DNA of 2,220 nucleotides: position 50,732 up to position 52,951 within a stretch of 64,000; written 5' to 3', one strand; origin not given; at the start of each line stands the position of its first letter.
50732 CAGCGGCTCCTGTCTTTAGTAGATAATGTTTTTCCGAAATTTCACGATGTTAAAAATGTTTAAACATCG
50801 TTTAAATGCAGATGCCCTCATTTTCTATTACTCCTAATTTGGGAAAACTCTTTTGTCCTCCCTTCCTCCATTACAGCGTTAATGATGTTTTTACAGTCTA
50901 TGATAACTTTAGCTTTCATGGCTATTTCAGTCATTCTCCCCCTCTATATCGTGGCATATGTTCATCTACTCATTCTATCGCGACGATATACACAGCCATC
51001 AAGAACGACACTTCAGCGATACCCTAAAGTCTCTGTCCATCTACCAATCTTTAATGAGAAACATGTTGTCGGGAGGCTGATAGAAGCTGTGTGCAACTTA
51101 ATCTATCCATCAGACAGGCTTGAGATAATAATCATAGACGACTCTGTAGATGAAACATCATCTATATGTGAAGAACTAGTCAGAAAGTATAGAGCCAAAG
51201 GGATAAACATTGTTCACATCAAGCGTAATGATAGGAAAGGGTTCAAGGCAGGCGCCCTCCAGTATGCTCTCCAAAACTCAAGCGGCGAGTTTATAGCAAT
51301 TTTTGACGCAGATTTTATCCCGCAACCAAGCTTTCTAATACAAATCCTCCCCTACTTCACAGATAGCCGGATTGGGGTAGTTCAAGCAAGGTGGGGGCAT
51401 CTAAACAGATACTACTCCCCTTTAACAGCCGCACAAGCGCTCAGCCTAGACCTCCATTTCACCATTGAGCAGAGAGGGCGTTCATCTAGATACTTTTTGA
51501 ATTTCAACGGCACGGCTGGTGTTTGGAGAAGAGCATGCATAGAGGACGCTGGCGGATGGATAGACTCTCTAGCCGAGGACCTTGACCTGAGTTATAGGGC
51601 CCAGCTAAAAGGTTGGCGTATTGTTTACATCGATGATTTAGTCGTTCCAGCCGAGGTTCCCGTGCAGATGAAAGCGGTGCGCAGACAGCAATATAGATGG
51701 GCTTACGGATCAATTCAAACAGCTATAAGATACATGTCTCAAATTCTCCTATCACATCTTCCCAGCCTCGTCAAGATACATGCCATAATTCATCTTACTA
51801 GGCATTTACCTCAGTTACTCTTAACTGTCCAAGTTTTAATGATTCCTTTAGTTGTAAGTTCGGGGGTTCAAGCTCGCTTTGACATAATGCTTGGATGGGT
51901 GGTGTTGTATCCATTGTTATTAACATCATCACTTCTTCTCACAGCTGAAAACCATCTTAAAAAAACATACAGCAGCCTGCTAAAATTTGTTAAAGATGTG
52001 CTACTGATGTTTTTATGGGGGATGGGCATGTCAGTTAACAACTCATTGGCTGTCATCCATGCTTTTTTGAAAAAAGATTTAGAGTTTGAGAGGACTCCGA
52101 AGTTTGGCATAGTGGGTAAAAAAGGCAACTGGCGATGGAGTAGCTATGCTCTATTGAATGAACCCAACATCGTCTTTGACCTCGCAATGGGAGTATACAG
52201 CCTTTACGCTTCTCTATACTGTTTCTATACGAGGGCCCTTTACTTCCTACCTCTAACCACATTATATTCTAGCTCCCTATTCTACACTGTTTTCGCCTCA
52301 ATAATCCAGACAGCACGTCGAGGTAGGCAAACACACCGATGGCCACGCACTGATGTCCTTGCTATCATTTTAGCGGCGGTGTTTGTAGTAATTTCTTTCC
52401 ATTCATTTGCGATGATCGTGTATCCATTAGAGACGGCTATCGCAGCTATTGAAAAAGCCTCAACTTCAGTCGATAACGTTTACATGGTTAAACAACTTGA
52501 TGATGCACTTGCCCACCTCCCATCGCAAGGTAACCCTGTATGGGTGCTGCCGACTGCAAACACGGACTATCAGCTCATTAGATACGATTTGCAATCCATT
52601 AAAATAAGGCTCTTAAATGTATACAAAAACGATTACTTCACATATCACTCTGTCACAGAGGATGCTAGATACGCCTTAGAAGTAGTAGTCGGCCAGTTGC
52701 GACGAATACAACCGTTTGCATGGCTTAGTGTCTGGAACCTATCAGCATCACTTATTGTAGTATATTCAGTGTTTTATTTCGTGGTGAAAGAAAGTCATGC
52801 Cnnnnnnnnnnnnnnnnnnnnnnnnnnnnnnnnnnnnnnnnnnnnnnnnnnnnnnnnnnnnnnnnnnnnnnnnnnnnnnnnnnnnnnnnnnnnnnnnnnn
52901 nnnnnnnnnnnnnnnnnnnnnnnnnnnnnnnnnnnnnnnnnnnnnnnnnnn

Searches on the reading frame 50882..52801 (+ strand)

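Call 35: search_protein_families(library=pfam, proteins=[window:50882-52801:+], max_evalue=0.001)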
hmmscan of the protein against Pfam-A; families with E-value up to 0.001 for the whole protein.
window:50882-52801:+ (640 aa): 4 families
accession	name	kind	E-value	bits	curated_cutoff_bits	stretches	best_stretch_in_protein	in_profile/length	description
PF13641.12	Glyco_tranf_2_3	-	6.3e-32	111.9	27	1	48-276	1-230/230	Glycosyltransferase like family 2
PF00535.33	Glycos_transf_2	-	7.5e-22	78.5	23.3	1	51-172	1-117/168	Glycosyl transferase family 2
PF13632.12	Glyco_trans_2_3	-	5.4e-20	72.5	27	1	138-325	2-176/198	Glycosyl transferase family group 2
PF13506.12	Glyco_transf_21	-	2.1e-07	31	21.7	1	122-274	18-173/174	Glycosyl transferase family 21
